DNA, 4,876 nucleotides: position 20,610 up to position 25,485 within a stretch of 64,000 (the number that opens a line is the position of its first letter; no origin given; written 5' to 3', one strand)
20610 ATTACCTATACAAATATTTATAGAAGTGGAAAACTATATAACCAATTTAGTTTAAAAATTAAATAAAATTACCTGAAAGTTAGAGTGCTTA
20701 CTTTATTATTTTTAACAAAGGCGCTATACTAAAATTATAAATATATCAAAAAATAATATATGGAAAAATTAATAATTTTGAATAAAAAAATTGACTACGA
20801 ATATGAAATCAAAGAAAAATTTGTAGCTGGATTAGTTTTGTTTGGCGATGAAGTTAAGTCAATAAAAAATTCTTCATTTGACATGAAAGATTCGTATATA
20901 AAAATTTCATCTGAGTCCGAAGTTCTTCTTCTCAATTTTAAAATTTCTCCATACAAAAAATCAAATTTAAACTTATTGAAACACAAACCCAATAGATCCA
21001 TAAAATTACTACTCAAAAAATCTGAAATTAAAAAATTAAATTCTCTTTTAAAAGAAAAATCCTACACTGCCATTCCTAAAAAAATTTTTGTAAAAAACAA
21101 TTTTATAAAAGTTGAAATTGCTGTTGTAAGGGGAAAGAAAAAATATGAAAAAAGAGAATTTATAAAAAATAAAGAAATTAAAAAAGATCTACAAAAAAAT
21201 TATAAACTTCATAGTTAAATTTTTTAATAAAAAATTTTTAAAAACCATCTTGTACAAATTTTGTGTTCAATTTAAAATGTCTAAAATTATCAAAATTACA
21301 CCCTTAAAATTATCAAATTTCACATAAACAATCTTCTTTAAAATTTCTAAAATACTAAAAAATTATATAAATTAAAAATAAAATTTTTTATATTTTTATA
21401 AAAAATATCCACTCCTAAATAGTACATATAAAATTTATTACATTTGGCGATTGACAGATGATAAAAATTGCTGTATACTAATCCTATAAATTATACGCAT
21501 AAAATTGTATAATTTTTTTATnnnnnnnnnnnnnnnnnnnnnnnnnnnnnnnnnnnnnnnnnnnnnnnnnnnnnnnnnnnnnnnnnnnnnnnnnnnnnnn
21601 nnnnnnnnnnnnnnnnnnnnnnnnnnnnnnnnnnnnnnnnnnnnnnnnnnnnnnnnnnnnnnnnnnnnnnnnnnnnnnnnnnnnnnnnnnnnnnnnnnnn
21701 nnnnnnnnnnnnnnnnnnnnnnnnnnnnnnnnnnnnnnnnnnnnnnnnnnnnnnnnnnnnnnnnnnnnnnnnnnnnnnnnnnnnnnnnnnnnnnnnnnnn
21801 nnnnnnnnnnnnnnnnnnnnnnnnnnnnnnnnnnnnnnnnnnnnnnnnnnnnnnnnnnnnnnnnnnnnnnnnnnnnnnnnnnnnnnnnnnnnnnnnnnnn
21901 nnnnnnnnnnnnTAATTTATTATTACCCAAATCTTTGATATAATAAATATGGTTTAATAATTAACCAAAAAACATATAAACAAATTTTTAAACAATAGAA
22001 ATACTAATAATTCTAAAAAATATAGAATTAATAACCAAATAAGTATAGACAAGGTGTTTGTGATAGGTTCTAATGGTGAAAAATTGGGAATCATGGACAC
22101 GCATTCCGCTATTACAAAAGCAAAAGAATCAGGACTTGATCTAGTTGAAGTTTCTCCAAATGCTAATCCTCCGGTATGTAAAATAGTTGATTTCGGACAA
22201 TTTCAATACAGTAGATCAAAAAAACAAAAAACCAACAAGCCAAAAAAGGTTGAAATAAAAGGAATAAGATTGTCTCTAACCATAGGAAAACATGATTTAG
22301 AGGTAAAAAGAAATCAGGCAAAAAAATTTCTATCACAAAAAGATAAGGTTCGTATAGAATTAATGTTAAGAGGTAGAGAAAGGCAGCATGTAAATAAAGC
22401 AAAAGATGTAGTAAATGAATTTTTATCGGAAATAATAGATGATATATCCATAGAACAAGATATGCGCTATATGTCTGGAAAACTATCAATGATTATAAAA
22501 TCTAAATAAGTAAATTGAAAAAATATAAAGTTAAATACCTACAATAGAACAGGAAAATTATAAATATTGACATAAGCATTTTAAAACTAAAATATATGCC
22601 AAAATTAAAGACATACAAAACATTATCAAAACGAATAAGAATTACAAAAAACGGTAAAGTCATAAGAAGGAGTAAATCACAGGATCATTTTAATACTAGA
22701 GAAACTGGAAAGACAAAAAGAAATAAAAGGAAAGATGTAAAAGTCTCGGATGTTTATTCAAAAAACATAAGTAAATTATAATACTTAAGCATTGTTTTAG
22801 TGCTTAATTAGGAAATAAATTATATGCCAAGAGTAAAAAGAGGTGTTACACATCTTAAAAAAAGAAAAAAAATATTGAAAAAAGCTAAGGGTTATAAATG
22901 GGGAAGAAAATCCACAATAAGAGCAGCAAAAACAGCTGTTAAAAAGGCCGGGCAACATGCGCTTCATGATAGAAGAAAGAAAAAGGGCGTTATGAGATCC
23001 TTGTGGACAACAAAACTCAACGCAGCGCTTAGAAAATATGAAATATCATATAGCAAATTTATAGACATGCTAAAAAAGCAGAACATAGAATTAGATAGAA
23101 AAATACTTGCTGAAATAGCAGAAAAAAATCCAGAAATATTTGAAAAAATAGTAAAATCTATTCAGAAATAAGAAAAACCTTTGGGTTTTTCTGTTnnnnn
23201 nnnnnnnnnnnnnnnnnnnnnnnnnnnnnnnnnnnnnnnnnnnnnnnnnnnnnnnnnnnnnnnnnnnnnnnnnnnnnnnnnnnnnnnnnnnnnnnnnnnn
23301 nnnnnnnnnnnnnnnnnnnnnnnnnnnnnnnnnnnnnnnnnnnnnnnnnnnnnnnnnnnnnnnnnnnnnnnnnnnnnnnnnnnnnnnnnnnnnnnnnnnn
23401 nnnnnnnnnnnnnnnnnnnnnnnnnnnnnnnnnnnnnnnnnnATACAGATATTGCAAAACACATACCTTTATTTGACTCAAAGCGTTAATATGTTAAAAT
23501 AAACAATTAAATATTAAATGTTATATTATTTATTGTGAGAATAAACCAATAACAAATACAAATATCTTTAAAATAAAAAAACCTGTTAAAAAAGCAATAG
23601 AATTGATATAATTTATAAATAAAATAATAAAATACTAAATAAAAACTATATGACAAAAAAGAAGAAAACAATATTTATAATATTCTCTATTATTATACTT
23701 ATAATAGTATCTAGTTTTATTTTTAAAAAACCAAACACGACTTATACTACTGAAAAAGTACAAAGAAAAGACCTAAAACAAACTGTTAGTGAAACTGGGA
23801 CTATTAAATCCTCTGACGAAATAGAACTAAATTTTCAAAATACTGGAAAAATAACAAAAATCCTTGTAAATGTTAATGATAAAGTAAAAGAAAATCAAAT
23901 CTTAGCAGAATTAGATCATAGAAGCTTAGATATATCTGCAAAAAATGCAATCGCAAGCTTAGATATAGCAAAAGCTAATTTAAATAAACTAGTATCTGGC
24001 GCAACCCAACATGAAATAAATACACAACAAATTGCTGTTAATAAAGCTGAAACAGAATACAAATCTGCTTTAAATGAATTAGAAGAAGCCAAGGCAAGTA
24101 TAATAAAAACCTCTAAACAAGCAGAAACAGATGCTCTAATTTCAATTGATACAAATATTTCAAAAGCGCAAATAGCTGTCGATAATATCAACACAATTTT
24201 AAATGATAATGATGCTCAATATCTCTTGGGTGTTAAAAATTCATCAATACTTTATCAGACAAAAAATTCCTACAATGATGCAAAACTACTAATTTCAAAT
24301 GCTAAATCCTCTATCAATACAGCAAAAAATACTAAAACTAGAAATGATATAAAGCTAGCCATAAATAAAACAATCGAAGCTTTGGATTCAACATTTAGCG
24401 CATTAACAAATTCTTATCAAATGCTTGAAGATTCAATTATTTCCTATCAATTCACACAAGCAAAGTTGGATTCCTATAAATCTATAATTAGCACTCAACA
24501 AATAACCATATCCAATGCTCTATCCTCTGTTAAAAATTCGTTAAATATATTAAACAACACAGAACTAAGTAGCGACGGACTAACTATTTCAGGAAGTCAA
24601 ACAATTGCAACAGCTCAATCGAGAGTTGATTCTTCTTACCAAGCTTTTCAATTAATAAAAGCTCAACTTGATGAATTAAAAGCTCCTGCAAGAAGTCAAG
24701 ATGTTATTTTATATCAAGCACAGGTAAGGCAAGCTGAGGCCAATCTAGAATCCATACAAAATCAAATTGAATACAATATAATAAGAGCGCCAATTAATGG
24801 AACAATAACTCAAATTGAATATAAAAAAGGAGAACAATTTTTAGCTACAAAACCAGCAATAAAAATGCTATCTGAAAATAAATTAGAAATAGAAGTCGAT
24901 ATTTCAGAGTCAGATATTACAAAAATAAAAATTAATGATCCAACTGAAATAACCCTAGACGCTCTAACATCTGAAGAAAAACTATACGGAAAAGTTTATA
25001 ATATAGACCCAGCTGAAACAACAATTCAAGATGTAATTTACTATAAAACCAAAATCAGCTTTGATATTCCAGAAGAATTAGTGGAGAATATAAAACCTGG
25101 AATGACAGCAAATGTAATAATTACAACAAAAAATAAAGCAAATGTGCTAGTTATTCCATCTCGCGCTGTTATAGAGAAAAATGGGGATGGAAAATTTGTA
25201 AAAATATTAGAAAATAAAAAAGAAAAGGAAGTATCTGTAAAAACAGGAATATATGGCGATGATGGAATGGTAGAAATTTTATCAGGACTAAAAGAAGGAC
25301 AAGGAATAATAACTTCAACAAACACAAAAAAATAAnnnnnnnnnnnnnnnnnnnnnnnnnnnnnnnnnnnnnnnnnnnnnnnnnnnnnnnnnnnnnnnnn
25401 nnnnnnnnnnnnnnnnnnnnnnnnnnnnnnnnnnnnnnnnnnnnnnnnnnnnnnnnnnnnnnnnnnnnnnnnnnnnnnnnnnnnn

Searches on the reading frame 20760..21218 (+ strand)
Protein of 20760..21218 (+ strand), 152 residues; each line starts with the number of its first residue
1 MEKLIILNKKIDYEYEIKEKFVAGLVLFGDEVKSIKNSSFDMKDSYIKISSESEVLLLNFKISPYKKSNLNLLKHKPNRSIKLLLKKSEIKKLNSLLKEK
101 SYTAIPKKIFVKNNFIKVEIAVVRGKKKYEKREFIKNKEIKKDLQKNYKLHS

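Call 92: search_protein_families(library=pfam, proteins=[window:20760-21218:+], max_evalue=0.001)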
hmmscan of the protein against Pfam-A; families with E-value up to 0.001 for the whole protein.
window:20760-21218:+ (152 aa): 1 family
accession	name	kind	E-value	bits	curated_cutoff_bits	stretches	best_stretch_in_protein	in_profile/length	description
PF01668.23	SmpB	-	2.9e-43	147.6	27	1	5-149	1-142/143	SmpB protein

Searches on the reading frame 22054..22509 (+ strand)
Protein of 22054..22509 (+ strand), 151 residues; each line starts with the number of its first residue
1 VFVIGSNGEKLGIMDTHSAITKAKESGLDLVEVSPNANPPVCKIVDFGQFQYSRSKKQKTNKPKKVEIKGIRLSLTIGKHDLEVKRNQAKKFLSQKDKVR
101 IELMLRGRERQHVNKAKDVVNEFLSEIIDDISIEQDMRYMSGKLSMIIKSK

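Call 92: search_protein_families(library=pfam, proteins=[window:22054-22509:+], max_evalue=0.001)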
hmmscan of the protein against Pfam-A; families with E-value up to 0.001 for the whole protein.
window:22054-22509:+ (151 aa): 2 families
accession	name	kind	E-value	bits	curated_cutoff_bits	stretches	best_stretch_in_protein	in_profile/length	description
PF05198.21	IF3_N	-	3.1e-24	85.4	26.9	1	3-60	12-69/70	Translation initiation factor IF-3, N-terminal domain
PF00707.27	IF3_C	-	2.9e-21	75.6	34.8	1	66-150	1-85/86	Translation initiation factor IF-3, C-terminal domain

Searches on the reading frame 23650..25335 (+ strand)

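Call 92: search_protein_families(library=pfam, proteins=[window:23650-25335:+], max_evalue=0.001)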
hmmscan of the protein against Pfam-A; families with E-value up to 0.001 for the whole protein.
window:23650-25335:+ (561 aa): 4 families
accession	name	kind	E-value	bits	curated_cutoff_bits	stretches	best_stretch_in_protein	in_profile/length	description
PF13437.12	HlyD_3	-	5.1e-11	43.7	22.2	1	378-483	2-105/106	HlyD family secretion protein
PF16576.10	HlyD_D23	-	8.4e-10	38.7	30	1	337-454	67-186/214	Barrel-sandwich domain of CusB or HlyD membrane-fusion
PF00364.28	Biotin_lipoyl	-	5.9e-05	23.3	22.1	0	58-88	43-73/73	Biotin-requiring enzyme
PF13533.13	Biotin_lipoyl_2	-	0.00017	21.8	29.8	0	66-89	9-32/32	Biotin-lipoyl like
